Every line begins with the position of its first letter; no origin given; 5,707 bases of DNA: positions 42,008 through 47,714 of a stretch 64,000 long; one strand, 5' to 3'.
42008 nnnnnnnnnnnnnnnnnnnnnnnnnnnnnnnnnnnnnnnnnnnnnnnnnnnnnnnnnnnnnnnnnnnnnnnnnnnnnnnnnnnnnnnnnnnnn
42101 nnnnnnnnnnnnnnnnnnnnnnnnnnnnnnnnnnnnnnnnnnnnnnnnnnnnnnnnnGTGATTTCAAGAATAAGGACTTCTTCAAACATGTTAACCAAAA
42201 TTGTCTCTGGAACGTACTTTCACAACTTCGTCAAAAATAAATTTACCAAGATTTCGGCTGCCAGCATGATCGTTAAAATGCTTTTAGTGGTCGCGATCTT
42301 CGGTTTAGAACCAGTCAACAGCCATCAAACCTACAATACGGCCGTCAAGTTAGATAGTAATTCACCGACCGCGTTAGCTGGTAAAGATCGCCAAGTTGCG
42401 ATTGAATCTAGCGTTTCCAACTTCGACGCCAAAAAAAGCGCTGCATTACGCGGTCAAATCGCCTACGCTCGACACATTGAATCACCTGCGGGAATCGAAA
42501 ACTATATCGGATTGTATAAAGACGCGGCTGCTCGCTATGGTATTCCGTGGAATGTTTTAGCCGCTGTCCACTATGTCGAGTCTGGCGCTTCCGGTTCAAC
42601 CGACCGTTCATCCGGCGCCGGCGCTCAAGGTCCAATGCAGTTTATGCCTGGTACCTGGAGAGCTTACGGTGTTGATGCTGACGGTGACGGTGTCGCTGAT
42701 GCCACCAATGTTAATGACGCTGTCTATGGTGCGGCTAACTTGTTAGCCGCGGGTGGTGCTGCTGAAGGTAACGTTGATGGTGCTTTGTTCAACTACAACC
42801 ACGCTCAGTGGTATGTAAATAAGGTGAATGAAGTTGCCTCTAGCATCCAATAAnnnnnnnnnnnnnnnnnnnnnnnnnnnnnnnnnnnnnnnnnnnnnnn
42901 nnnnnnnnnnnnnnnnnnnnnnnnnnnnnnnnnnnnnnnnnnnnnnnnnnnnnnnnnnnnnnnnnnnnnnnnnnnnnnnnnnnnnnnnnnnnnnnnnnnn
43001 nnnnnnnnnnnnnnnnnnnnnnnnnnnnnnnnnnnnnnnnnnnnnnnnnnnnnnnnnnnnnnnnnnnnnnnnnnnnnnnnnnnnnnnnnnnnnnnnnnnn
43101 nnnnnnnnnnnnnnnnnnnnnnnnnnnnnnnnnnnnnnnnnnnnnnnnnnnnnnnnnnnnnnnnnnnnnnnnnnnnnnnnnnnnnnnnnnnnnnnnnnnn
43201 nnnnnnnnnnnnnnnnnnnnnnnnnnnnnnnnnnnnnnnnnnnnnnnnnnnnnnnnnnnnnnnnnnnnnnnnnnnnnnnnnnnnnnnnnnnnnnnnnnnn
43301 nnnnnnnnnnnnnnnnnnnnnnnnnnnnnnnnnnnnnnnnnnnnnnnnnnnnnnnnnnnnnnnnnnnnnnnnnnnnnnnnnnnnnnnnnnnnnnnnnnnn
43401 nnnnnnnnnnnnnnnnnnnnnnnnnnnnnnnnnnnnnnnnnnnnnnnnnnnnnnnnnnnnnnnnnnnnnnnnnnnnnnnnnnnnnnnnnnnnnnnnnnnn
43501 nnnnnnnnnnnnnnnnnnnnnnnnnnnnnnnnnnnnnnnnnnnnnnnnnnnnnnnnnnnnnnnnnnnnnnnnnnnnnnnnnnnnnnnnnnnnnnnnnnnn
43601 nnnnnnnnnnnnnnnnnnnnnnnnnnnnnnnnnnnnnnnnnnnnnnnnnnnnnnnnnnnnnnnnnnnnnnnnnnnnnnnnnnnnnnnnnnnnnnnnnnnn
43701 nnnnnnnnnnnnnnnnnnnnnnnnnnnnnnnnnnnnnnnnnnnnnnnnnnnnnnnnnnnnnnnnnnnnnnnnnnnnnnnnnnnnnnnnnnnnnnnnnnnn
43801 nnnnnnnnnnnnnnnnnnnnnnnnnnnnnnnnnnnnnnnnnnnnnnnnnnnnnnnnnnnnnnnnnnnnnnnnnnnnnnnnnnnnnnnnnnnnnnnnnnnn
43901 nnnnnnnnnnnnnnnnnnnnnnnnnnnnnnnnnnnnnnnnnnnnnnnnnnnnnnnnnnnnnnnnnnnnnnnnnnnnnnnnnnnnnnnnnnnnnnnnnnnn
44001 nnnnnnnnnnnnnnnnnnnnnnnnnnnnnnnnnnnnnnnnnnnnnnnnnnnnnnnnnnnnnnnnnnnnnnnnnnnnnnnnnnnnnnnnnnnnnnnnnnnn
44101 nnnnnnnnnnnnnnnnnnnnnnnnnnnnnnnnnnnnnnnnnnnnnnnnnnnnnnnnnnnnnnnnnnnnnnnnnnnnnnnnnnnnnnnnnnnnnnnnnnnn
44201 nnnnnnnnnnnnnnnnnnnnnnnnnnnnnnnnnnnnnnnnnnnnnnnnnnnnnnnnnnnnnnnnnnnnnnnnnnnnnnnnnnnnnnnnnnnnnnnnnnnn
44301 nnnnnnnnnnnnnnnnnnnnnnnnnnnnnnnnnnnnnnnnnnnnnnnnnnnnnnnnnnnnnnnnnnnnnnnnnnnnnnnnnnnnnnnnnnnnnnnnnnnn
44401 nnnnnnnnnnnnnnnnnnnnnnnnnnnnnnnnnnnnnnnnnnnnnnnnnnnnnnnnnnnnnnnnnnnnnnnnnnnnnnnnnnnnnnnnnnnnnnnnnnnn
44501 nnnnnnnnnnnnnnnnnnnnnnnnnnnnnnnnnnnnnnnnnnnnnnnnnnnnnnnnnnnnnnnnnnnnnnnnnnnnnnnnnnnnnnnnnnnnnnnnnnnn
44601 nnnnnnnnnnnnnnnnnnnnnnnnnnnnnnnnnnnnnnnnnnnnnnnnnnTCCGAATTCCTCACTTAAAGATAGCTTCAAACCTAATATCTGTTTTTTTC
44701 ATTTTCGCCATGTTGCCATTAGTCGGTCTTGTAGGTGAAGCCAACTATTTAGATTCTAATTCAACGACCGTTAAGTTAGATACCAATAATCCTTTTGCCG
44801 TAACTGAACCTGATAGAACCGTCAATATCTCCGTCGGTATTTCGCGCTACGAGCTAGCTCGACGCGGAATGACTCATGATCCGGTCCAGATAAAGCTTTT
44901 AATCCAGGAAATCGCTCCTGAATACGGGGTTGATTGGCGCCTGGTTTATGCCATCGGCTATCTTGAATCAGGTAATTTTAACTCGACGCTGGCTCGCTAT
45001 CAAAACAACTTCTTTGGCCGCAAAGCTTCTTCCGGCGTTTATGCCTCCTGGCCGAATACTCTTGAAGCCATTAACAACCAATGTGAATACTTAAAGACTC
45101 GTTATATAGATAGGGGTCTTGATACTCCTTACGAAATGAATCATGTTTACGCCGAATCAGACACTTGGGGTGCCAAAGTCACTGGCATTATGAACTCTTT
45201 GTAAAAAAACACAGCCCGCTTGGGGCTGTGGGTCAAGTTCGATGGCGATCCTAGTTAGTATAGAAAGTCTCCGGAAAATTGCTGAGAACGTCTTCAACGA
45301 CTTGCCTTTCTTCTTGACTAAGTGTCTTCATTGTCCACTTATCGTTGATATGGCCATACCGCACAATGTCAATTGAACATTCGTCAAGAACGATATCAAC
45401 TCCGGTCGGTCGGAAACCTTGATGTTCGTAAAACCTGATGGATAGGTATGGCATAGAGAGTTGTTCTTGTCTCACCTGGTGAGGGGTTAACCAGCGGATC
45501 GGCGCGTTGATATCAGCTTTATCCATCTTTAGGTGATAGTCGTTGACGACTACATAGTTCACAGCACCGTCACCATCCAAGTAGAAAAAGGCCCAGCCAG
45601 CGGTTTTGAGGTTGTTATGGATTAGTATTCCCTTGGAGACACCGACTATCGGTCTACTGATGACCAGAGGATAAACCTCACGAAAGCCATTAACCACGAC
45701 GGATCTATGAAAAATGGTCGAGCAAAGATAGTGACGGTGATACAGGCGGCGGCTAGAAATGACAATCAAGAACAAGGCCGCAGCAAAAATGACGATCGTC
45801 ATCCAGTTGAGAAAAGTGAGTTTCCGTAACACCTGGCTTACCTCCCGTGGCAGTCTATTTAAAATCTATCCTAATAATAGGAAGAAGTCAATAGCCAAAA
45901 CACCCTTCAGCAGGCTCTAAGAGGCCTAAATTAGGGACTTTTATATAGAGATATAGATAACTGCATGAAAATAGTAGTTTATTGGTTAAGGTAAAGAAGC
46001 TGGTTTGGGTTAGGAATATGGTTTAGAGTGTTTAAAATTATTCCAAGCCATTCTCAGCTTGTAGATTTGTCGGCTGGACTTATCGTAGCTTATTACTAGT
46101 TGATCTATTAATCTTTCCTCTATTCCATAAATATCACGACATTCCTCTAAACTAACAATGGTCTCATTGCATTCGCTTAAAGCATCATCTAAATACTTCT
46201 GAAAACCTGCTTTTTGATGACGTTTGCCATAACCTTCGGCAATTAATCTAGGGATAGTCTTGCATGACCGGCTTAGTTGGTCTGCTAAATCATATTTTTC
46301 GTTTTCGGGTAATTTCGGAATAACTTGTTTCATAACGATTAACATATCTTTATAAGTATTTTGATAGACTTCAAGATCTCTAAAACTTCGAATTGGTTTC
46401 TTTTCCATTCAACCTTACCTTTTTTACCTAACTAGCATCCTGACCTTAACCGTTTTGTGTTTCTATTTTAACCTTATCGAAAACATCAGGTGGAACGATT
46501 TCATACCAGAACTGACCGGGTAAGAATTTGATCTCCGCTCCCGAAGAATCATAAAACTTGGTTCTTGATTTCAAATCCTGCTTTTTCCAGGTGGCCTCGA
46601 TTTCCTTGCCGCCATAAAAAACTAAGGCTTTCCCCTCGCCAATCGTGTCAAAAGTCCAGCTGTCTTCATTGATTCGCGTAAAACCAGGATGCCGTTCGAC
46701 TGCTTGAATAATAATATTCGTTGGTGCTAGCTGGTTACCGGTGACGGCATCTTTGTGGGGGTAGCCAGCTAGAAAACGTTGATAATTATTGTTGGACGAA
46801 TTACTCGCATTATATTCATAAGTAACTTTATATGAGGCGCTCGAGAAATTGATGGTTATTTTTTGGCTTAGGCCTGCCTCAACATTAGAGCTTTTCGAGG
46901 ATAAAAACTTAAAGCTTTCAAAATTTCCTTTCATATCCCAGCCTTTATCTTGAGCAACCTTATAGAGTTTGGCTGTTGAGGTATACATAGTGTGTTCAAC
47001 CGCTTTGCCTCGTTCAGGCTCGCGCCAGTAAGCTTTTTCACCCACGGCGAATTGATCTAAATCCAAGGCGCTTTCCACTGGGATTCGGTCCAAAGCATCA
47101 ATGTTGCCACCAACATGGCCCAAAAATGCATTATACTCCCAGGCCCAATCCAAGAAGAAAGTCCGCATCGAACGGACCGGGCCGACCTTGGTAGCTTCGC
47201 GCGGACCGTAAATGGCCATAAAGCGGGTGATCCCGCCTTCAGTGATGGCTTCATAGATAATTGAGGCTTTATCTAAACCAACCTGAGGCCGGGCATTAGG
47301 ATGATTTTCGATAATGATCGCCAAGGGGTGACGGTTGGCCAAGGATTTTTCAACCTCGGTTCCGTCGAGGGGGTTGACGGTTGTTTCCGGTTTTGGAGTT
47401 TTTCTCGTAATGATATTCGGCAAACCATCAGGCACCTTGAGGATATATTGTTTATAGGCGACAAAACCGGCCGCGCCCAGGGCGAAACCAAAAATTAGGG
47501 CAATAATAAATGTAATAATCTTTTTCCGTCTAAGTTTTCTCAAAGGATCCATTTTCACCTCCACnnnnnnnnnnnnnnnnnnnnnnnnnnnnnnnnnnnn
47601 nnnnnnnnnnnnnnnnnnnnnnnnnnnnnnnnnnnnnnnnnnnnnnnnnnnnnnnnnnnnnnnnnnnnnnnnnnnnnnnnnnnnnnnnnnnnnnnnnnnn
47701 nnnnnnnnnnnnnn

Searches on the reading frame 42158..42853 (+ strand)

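Call 64: search_protein_families(library=pfam, proteins=[window:42158-42853:+], max_evalue=0.001)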
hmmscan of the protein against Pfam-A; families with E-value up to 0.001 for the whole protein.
window:42158-42853:+ (231 aa): 3 families
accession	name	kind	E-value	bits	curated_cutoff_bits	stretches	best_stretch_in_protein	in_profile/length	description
PF13406.11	SLT_2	-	9.6e-13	48.4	24.3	1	150-202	149-202/292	Transglycosylase SLT domain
PF01464.25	SLT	-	7.6e-10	38.8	21.3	1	121-222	4-103/117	Transglycosylase SLT domain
PF06737.19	Transglycosylas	-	0.00095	20.2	27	0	140-201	13-71/77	Transglycosylase-like domain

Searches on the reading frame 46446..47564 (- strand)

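Call 26: search_protein_families(library=pfam, proteins=[window:46446-47564:-], max_evalue=0.00001)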
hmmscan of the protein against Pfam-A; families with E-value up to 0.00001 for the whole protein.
window:46446-47564:- (372 aa): 2 families
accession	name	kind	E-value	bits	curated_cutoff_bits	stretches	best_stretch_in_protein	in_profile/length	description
PF11258.13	DUF3048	-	4.7e-41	140.8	25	1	68-209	3-147/148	Protein of unknown function (DUF3048) N-terminal domain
PF17479.7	DUF3048_C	-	1.9e-24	86.6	25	1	236-353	1-113/114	Protein of unknown function (DUF3048) C-terminal domain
